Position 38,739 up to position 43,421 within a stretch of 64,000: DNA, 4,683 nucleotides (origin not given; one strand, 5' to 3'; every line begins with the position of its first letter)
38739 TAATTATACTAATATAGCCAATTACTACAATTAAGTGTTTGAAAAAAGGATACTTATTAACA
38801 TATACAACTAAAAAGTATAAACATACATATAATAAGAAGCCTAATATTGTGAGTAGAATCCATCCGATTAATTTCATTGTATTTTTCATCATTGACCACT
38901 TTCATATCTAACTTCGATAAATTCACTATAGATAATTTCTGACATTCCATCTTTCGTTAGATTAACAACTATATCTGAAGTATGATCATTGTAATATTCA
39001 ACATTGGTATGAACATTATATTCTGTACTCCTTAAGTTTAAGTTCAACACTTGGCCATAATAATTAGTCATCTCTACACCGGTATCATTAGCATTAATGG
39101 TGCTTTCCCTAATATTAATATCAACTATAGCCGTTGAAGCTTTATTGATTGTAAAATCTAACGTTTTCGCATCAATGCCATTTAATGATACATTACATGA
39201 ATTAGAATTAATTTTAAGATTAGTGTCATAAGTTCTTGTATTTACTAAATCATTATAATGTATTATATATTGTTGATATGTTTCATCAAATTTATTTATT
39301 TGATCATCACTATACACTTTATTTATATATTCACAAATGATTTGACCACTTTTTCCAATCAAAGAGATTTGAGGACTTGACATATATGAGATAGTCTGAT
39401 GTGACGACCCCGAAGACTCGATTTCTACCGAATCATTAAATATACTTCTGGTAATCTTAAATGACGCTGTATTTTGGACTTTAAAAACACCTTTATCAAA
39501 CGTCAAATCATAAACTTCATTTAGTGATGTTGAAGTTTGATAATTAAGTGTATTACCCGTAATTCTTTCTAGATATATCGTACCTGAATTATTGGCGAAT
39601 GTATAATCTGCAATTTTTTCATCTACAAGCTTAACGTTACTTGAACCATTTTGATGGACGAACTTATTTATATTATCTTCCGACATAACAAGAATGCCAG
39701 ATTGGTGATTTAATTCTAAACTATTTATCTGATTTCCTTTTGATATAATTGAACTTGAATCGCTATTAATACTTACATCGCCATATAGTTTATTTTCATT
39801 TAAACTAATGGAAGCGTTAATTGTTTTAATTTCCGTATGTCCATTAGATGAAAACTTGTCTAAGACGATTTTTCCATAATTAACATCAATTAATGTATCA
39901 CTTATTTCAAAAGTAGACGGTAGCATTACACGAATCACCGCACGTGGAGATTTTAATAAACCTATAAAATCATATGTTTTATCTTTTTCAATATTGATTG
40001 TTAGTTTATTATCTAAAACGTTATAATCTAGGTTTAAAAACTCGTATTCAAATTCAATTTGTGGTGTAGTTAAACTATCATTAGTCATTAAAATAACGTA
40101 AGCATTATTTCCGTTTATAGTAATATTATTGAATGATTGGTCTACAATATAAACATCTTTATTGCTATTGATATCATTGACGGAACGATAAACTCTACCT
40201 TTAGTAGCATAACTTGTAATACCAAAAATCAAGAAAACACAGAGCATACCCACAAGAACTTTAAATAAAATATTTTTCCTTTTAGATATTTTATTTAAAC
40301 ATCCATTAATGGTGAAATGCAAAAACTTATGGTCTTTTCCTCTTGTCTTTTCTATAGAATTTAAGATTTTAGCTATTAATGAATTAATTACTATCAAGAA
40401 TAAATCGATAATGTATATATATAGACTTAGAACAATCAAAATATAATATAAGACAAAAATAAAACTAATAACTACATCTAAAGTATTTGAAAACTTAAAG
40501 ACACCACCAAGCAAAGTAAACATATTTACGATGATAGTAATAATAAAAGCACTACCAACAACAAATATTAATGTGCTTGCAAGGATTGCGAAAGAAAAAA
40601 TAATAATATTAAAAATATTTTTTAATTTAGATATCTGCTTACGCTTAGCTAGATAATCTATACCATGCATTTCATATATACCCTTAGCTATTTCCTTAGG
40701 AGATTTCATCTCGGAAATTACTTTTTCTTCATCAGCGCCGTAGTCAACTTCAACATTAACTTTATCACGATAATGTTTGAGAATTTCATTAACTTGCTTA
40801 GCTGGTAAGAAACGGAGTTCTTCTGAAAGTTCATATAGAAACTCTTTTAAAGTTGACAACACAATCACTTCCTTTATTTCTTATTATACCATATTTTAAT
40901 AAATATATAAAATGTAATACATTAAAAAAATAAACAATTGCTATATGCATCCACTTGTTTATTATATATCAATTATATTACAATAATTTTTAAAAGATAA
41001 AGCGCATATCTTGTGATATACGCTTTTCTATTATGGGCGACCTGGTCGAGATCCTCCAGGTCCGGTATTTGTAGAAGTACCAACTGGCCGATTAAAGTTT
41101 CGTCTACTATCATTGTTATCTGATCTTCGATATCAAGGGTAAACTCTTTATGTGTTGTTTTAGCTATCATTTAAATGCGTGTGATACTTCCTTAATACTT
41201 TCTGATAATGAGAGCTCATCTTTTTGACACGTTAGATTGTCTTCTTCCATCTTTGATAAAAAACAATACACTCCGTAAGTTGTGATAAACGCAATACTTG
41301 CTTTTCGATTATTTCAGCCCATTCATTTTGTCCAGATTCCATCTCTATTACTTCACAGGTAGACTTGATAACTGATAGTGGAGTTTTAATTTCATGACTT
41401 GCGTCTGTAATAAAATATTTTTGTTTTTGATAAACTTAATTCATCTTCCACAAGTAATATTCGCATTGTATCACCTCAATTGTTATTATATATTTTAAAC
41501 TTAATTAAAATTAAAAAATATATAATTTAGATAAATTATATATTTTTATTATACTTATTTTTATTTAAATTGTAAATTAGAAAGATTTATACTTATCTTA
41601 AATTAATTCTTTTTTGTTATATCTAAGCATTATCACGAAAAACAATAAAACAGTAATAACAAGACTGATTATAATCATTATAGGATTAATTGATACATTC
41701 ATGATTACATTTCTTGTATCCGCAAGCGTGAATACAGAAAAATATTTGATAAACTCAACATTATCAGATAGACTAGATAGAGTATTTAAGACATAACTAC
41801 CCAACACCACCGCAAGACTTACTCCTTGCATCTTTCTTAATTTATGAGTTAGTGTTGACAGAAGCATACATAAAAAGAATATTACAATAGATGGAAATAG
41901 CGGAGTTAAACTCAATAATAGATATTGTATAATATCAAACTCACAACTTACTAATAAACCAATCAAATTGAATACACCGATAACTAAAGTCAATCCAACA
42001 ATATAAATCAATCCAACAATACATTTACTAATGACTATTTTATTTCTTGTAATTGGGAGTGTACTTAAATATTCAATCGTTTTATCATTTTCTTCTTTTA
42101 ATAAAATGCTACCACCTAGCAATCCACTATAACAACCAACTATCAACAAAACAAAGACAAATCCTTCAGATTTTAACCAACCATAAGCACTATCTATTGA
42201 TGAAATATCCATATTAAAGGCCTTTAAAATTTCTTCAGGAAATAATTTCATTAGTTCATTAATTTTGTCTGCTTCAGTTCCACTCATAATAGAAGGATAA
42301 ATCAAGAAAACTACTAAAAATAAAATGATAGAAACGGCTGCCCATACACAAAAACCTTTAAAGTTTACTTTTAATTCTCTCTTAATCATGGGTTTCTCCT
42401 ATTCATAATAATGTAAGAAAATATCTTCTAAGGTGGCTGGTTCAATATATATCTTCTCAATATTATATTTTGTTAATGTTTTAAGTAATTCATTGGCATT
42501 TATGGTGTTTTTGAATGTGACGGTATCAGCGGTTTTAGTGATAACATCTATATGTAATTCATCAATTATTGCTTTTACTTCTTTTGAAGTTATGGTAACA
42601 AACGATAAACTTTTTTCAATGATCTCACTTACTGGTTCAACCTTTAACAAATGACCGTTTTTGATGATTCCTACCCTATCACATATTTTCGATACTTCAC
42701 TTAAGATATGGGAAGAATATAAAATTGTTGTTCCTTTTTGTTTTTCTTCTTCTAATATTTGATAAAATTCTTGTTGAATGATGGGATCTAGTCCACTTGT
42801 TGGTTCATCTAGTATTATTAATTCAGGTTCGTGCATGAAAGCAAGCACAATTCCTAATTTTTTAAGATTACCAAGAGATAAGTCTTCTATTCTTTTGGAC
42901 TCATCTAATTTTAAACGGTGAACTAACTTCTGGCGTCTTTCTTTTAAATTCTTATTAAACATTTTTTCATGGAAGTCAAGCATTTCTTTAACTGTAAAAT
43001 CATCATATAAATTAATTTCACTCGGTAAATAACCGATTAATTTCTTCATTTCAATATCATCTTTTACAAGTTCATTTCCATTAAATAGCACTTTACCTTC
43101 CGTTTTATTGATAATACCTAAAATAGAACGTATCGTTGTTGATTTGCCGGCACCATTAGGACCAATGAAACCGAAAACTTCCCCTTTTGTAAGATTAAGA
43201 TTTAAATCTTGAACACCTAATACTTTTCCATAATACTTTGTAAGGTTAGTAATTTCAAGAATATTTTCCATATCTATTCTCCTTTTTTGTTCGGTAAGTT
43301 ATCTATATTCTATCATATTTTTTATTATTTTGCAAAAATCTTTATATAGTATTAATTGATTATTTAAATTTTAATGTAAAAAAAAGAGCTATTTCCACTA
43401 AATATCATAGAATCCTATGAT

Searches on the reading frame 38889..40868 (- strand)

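Call 14: search_protein_families(library=pfam, proteins=[window:38889-40868:-])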
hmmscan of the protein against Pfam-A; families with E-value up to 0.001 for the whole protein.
window:38889-40868:- (659 aa): 2 families
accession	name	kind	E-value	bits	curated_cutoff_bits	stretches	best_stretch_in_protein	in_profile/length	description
PF22564.2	HAAS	-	7.1e-09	36.3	27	1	9-62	1-54/55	HAAS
PF13349.12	DUF4097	-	4.6e-05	23.3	22.9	0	544-620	78-151/247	Toastrack DUF4097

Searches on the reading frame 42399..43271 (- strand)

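Call 71: search_protein_families(library=ncbifam, proteins=[window:42399-43271:-], max_evalue=1e-10)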
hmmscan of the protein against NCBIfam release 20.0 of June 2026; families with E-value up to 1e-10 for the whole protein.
window:42399-43271:- (290 aa): 164 families (the best 25 are shown)
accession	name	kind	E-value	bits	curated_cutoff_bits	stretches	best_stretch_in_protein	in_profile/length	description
TIGR01188.1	drrA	subfamily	3.3e-52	177.6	312.45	1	12-288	1-300/302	daunorubicin resistance ABC transporter, ATP-binding protein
NF033858.1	ABC2_perm_RbbA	equivalog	3.3e-52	177.5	1050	1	4-221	266-488/909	ribosome-associated ATPase/putative transporter RbbA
TIGR03522.1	GldA_ABC_ATP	equivalog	3.8e-50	171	402.6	1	5-249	3-249/301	gliding motility-associated ABC transporter ATP-binding subunit GldA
TIGR03740.1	galliderm_ABC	subfamily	8.5e-50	169.5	309.75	1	5-209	1-203/223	lantibiotic protection ABC transporter ATP-binding subunit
NF047565.1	PSM_export_PmtA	equivalog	2.9e-46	158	350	1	4-288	2-279/282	phenol-soluble modulin export ABC transporter ATP-binding protein PmtA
NF010060.0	PRK13537.1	equivalog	3.5e-41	141.1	521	1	3-287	14-306/314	nodulation factor ABC transporter ATP-binding protein NodI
TIGR04406.1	LPS_export_lptB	equivalog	4.7e-40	137.4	240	1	5-220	2-225/239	LPS export ABC transporter ATP-binding protein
NF010059.0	PRK13536.1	equivalog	2.9e-38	131.5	549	1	5-287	44-334/342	nodulation factor ABC transporter ATP-binding protein NodI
TIGR01186.1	proV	subfamily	1.4e-37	129.7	326.6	1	15-276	4-278/363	betaine/proline/choline family ABC transporter ATP-binding protein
TIGR01288.1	nodI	equivalog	1.6e-36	125.9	424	1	5-287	5-295/303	nodulation factor ABC transporter ATP-binding protein NodI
TIGR03864.1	PQQ_ABC_ATP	hypoth_equivalog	2.6e-33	115.5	302.25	1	5-219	2-221/236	ABC transporter, ATP-binding subunit, PQQ-dependent alcohol dehydrogenase system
TIGR03410.1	urea_trans_UrtE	equivalog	7.3e-32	110.7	285.8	1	5-221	1-223/230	urea ABC transporter ATP-binding subunit UrtE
TIGR04521.1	ECF_ATPase_2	equivalog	9.6e-31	106.9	330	1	19-255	20-272/279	energy-coupling factor transporter ATPase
NF007253.0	PRK09700.1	equivalog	1.5e-30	106.2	772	1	2-225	3-240/510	D-allose ABC transporter ATP-binding protein AlsA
NF008030.0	PRK10762.1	equivalog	1.9e-30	106.1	745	1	1-224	1-235/501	ribose ABC transporter ATP-binding protein RbsA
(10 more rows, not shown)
